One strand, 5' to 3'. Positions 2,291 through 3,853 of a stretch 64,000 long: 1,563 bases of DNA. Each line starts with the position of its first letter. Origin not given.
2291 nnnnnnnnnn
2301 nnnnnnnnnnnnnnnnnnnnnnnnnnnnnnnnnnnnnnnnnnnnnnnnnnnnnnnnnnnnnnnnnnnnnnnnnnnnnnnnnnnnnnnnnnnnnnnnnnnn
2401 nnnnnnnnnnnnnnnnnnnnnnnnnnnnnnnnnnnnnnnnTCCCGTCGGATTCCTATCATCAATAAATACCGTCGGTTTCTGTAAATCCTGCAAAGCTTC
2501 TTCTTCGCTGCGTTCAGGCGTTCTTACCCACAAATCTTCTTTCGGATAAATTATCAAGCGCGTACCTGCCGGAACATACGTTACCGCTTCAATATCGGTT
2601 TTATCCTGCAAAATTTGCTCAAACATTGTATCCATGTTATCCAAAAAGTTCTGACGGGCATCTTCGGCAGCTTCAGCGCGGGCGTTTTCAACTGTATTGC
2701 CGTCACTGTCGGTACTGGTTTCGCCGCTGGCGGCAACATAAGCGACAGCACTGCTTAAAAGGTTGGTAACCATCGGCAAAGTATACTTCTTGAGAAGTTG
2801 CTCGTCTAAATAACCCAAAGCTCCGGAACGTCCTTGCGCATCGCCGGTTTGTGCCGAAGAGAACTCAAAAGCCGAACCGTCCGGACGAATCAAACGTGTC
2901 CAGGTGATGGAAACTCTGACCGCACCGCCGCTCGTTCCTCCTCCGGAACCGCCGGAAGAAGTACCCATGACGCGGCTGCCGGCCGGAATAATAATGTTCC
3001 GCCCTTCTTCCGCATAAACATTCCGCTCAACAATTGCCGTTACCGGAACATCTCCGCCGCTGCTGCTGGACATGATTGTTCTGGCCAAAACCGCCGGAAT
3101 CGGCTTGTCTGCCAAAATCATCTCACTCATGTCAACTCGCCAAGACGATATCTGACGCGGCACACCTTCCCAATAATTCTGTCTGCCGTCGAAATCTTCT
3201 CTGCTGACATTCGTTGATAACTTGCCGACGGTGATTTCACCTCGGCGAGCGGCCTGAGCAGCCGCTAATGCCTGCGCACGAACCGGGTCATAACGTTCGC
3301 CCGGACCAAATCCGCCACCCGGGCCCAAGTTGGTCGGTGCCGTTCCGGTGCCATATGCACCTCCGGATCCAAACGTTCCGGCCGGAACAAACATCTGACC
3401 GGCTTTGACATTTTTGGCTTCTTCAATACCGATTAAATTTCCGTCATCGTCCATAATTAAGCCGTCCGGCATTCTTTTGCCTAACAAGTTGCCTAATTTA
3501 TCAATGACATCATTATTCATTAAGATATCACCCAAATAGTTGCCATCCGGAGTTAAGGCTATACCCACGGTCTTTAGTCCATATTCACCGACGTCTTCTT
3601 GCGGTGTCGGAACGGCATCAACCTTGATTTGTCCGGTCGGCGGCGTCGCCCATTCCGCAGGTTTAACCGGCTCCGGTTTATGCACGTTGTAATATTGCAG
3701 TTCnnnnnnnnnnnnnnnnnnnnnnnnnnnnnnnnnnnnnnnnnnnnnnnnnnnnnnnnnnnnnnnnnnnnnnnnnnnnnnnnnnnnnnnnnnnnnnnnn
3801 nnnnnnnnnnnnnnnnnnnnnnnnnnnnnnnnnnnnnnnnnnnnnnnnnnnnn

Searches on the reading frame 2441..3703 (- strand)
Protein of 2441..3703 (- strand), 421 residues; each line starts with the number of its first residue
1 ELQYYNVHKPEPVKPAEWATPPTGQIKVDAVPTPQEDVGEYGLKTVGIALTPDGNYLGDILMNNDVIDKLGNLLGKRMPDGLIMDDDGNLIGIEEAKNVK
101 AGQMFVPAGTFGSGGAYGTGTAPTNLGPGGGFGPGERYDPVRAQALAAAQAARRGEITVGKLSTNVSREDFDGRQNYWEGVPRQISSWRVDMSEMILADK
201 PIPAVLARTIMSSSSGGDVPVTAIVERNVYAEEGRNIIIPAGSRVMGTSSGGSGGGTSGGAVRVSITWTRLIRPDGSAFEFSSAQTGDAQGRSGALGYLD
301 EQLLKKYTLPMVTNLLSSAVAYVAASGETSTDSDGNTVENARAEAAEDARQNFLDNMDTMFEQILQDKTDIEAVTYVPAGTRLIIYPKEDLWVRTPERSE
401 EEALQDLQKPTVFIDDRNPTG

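Call 15: find_homologous_proteins(query=window:2441-3703:-, max_evalue=1e-10)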
Query seq(421 aa) (421 aa): 100 proteins with E <= 1e-10 among 8000 candidates.
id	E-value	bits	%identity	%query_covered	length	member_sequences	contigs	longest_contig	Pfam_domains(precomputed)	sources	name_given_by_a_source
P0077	8.8e-217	738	78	100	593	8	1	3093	PF21785.4,PF03743.20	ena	-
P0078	1.4e-196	671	85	84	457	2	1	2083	PF03743.20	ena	-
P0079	6.8e-185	633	68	99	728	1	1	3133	PF21784.4,PF12396.15,PF21785.4,PF03743.20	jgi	jgi:hypothetical protein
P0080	4.3e-145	502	59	89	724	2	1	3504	PF21784.4,PF05593.20,PF12396.15,PF21785.4,PF03743.20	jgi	jgi:YD repeat-containing protein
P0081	1.4e-142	494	62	89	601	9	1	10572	PF12396.15,PF03743.20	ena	-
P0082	3.5e-140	486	55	97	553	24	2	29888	PF12396.15,PF21785.4,PF03743.20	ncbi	-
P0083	2.9e-138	479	58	90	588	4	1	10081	PF21784.4,PF12396.15,PF21785.4,PF03743.20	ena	-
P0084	4.1e-138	479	58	91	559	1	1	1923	PF21785.4,PF03743.20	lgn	-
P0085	2.4e-136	473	61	87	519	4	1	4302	PF03743.20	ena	-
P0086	2.6e-135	470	60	89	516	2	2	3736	PF03743.20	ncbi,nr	ncbi:MAG: TrbI/VirB10 family protein, partial [Alphaproteobacteria bacterium]|nr:TrbI/VirB10 family 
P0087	1.7e-134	467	53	97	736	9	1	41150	PF21784.4,PF05593.20,PF12396.15,PF21785.4,PF04519.20,PF03743.20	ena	-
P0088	1.5e-132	460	60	89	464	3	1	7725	PF03743.20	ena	-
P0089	8.0e-132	458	56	92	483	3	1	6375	PF03743.20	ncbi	-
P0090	8.6e-132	458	59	87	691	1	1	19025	PF21784.4,PF12396.15,PF21785.4,PF03743.20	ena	-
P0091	2.2e-131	457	58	89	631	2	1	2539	PF21784.4,PF12396.15,PF21785.4,PF03743.20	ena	-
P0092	2.5e-131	456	55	90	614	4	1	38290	PF21784.4,PF12396.15,PF21785.4,PF03743.20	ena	-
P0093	1.4e-130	454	58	89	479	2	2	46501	PF03743.20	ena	-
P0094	1.7e-130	454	56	94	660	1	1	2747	PF07275.17,PF03743.20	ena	-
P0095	1.8e-130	454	58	89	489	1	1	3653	PF03743.20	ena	-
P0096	2.1e-130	453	57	89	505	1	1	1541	PF03743.20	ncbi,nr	ncbi:MAG: TrbI/VirB10 family protein, partial [Firmicutes bacterium]|nr:TrbI/VirB10 family protein [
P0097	1.7e-128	447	56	89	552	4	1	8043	PF03743.20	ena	-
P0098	5.8e-128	445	58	89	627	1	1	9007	PF21784.4,PF12396.15,PF21785.4,PF03743.20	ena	-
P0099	2.8e-127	443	60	86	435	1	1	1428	PF03743.20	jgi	jgi:type IV secretion system protein VirB10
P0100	4.4e-125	436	53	89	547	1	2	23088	PF03743.20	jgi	-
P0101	1.1e-122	428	60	81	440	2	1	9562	PF03743.20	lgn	-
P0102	3.8e-119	416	55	82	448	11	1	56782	PF03743.20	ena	-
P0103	9.4e-111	389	57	80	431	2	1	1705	PF03743.20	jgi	-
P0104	4.1e-100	354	57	67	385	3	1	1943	PF03743.20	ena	-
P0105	1.8e-96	342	48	86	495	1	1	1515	PF03743.20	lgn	-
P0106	4.0e-95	337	49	83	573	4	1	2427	PF03743.20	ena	-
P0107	9.6e-95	336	50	84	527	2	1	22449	PF03743.20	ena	-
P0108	2.2e-93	331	54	67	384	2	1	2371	PF03743.20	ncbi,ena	-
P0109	3.5e-92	327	40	89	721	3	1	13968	PF21784.4,PF05593.20,PF12396.15,PF21785.4,PF03743.20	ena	-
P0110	2.1e-91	325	48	84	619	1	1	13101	PF03743.20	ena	-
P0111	1.2e-90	322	48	84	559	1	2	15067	PF03743.20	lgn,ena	-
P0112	1.2e-90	322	48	84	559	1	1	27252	PF03743.20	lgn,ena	-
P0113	1.2e-90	322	48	84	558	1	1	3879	PF03743.20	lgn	-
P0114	2.0e-90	322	48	84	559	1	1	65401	PF03743.20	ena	-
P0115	2.2e-90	322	48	84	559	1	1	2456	PF03743.20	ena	-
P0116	1.1e-89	319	99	36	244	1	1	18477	PF03743.20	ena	-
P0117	7.5e-89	317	48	86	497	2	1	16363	PF03743.20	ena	-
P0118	2.6e-87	311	57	60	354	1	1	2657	PF19672.5,PF03743.20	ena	-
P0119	6.9e-87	310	58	62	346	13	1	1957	PF03743.20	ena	-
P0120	4.4e-86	307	57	62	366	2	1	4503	PF03743.20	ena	-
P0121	1.1e-84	303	59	55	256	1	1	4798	PF03743.20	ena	-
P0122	1.3e-84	303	55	66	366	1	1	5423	PF03743.20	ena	-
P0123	8.9e-84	300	55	62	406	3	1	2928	PF03743.20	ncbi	-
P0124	2.5e-83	298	56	57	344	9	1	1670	PF03743.20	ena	-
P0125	2.8e-83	298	48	80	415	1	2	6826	PF03743.20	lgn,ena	-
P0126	1.6e-81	292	54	65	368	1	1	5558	PF03743.20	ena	-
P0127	4.3e-81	291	55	62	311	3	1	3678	PF03743.20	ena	-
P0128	2.5e-79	285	44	86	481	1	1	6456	PF03743.20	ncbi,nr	ncbi:MAG: hypothetical protein KAJ75_07540, partial [Alphaproteobacteria bacterium]|nr:hypothetical 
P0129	5.6e-79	284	61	50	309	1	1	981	PF03743.20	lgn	-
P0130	1.2e-78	283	59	55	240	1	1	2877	PF03743.20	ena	-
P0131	1.8e-78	282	59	50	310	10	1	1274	PF03743.20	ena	-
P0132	8.9e-78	280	60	49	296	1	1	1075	PF03743.20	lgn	-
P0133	2.0e-76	276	39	82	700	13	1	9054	PF21784.4,PF05593.20,PF12396.15,PF21785.4,PF03743.20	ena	-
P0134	3.2e-76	275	44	80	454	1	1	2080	PF03743.20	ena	-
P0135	6.9e-76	274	53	58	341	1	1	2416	PF03743.20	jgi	-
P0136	1.4e-75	273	58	57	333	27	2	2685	PF03743.20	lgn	-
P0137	7.4e-74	267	40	89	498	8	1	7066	PF03743.20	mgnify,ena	mgnify:FL=1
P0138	4.8e-73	264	40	84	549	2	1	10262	PF12396.15,PF21785.4,PF03743.20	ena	-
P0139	9.7e-72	260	47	67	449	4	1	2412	PF03743.20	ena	-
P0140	9.2e-70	254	47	71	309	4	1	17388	PF03743.20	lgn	-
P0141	2.8e-69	252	43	80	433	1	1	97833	PF03743.20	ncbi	-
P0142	4.6e-69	251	54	54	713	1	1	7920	PF21784.4,PF05593.20,PF12396.15,PF21785.4,PF03743.20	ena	-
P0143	1.5e-67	246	53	54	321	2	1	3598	PF03743.20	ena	-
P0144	2.7e-66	242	48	62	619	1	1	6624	PF03743.20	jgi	-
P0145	4.5e-66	241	58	42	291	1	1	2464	PF03743.20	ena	-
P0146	2.4e-65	239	54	55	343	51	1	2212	PF03743.20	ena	-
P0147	2.3e-63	233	63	43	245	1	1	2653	PF03743.20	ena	-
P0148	3.1e-60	222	54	50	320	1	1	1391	PF03743.20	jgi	jgi:hypothetical protein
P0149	2.0e-59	220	47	62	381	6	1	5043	PF03743.20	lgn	-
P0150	5.6e-59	218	47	62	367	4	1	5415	PF03743.20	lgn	-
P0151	4.3e-55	205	46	55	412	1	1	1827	PF03743.20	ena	-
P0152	8.0e-52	195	56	35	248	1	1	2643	PF03743.20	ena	-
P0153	5.5e-46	175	57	37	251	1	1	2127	PF03743.20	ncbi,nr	ncbi:MAG: TrbI/VirB10 family protein, partial [Alphaproteobacteria bacterium]|nr:TrbI/VirB10 family 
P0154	1.7e-44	170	56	37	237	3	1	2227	PF03743.20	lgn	-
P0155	6.2e-40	155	50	38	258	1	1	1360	PF03743.20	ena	-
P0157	2.3e-25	107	33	53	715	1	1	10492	PF03743.20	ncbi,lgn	-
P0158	2.9e-25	107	32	58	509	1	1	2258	PF03743.20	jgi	jgi:type IV secretory pathway VirB10-like protein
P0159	1.3e-24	105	30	68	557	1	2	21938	PF03743.20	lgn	-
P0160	6.6e-22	96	33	54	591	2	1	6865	PF03743.20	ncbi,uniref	ncbi:TrbI/VirB10 family protein, partial [Sphingobium sp.]|uniref:TrbI/VirB10 family protein n=1 Tax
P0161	7.3e-21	93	32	51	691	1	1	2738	PF03743.20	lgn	-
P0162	2.4e-20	91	30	52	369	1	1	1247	PF03743.20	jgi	jgi:type IV secretory pathway VirB10-like protein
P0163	4.6e-20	90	32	51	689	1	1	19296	PF03743.20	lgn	-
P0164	1.0e-19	89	49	25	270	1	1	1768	PF03743.20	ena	-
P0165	2.3e-19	88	30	53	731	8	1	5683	PF03743.20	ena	-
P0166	3.2e-18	84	31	52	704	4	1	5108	PF03743.20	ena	-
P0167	3.4e-18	84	28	87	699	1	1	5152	PF03743.20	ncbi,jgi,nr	ncbi:MAG: hypothetical protein LBI17_03300 [Rickettsiales bacterium]|jgi:type IV secretory pathway V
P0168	1.5e-17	82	30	53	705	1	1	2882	PF03743.20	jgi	jgi:type IV secretory pathway VirB10-like protein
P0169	1.5e-17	82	27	86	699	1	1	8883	PF03743.20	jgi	jgi:type IV secretory pathway VirB10-like protein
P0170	2.2e-17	81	34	50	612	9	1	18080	PF03743.20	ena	-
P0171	2.3e-17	81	30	52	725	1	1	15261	PF03743.20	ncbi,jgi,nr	ncbi:MAG: TrbI/VirB10 family protein [Rickettsiales bacterium]|jgi:type IV secretory pathway VirB10-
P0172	8.6e-17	79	27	86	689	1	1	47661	PF03743.20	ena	-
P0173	5.6e-16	76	29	50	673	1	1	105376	PF03743.20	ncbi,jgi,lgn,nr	ncbi:MAG: TrbI/VirB10 family protein [Rickettsiales bacterium]|jgi:type IV secretory pathway VirB10-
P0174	9.7e-14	69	32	51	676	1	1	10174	PF03743.20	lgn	-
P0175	2.2e-11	61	39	26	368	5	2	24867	PF03743.20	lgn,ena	-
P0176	4.2e-11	60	29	52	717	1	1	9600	PF03743.20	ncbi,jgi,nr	ncbi:MAG: hypothetical protein LBH41_01485 [Rickettsiales bacterium]|jgi:type IV secretory pathway V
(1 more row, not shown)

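Call 16: find_encoding_contigs(protein=P0087, flank=10000, max_places=3)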
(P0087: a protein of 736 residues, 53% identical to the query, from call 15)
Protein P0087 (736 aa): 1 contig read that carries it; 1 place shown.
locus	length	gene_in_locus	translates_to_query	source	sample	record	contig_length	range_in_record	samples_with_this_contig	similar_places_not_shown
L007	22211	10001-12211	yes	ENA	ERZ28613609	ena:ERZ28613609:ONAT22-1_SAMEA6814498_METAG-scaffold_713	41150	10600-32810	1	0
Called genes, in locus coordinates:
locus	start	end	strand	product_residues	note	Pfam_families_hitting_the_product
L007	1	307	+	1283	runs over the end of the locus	-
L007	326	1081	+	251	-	PF04335:VirB8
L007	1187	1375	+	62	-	-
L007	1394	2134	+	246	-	PF04335:VirB8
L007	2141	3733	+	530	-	PF03524:CagX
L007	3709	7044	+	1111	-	-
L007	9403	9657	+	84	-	-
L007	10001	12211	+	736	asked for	PF21784:Bflower, PF21785:Bflower_2, PF21784:Bflower (weak), PF21785:Bflower_2, PF21784:Bflower, PF21785:Bflower_2, PF12396:DUF3659 (weak), PF03743:TrbI, +2 more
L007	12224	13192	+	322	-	PF00437:T2SSE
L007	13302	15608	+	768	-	-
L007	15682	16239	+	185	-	-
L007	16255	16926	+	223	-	-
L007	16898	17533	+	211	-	-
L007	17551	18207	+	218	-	-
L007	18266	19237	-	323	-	PF01381:HTH_3, PF04545:Sigma70_r4 (faint), PF12844:HTH_19 (faint), PF13443:HTH_26 (faint), PF13560:HTH_31, PF01381:HTH_3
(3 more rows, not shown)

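Call 17: find_encoding_contigs(protein=P0092, flank=10000, max_places=3)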
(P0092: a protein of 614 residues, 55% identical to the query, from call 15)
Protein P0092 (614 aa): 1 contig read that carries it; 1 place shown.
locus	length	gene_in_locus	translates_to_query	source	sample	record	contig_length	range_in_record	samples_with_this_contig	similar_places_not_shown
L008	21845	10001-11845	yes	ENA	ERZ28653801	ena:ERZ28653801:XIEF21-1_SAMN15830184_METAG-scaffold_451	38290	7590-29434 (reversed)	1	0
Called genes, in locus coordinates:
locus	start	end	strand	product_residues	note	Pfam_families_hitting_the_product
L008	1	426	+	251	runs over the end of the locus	PF04335:VirB8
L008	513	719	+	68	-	-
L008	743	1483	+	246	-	PF04335:VirB8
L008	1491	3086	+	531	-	PF03524:CagX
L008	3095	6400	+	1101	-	-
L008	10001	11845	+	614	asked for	PF12396:DUF3659 (faint), PF21784:Bflower (faint), PF21785:Bflower_2 (faint), PF03743:TrbI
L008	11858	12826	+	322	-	PF00437:T2SSE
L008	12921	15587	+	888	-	-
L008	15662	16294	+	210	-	-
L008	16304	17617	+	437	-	-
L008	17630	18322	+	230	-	-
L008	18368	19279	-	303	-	PF01381:HTH_3, PF12844:HTH_19 (faint), PF13443:HTH_26 (faint), PF01381:HTH_3, PF13560:HTH_31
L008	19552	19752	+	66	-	-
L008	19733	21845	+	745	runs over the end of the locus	-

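Call 33: find_encoding_contigs(protein=P0109, flank=10000, max_places=3)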
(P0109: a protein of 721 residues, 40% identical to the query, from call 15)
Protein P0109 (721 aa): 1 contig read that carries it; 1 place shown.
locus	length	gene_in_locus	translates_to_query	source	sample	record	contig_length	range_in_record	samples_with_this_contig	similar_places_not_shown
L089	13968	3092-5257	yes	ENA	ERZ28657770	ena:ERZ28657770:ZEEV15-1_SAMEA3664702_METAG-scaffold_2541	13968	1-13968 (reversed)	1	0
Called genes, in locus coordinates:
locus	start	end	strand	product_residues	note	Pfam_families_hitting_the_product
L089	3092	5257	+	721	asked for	PF12396:DUF3659 (faint), PF21784:Bflower (faint), PF21785:Bflower_2, PF05593:RHS_repeat (faint), PF21785:Bflower_2, PF03743:TrbI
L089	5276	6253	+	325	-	PF00437:T2SSE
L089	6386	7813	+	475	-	PF02386:TrkH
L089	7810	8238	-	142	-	PF07309:FlaF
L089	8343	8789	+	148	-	-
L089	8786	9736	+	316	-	-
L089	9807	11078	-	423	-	PF00962:A_deaminase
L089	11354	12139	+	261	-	-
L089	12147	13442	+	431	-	PF03447:NAD_binding_3, PF00742:Homoserine_dh, PF01842:ACT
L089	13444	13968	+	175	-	?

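Call 34: find_encoding_contigs(protein=P0141, flank=10000, max_places=3)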
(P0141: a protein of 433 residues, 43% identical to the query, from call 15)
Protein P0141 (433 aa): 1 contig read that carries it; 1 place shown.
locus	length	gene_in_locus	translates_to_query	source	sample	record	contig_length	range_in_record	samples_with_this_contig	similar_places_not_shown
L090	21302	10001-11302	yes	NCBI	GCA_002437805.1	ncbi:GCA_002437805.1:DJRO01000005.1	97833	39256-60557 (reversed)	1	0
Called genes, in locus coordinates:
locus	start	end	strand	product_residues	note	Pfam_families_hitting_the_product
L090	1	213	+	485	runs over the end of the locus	-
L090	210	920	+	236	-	PF02230:Abhydrolase_2, PF03959:FSH1 (weak), PF01738:DLH (weak)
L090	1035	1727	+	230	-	PF04335:VirB8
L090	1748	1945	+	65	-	-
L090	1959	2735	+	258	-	PF04335:VirB8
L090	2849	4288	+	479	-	PF03524:CagX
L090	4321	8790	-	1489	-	-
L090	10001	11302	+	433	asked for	PF03743:TrbI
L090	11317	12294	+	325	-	PF00437:T2SSE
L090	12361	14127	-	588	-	PF13292:DXP_synthase_N, PF00456:Transketolase_N (weak), PF00676:E1_dh (weak), PF02775:TPP_enzyme_C (weak), PF02779:Transket_pyr, PF02780:Transketolase_C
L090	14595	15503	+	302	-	PF01509:TruB_N, PF16198:TruB_C_2 (weak), PF09142:TruB_C (weak)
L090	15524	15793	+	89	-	PF00312:Ribosomal_S15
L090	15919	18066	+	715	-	PF01138:RNase_PH, PF03725:RNase_PH_C, PF03726:PNPase, PF01138:RNase_PH, PF00013:KH_1, PF00575:S1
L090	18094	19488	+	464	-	PF03060:NMO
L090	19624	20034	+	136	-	PF01475:FUR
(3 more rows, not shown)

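Call 47: find_encoding_contigs(protein=P0114, flank=10000, max_places=2)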
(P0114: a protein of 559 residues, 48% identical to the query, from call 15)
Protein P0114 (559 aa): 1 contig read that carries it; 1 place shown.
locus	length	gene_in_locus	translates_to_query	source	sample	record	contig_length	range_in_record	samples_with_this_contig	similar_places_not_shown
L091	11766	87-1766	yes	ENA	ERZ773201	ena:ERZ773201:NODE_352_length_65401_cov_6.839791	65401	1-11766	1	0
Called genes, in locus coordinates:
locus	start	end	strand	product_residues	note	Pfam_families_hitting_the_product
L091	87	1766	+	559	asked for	PF03743:TrbI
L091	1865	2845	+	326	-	PF00437:T2SSE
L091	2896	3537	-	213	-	PF03193:RsgA_GTPase (weak), PF00009:GTP_EFTU (faint), PF00350:Dynamin_N (faint), PF01926:MMR_HSR1, PF02421:FeoB_N (weak)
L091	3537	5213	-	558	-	PF14849:YidC_periplas, PF02096:60KD_IMP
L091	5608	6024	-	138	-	PF00825:Ribonuclease_P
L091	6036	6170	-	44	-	PF00468:Ribosomal_L34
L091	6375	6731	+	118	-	-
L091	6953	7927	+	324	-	PF01210:NAD_Gly3P_dh_N, PF07479:NAD_Gly3P_dh_C, PF20618:GPD_NAD_C_bact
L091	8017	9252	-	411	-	PF02463:SMC_N, PF13175:AAA_15, PF13476:AAA_23, PF13304:AAA_21 (faint)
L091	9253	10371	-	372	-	PF00712:DNA_pol3_beta, PF02767:DNA_pol3_beta_2, PF02768:DNA_pol3_beta_3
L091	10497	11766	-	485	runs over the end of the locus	PF11638:DnaA_N, PF00308:Bac_DnaA, PF22688:Hda_lid (faint), PF08299:Bac_DnaA_C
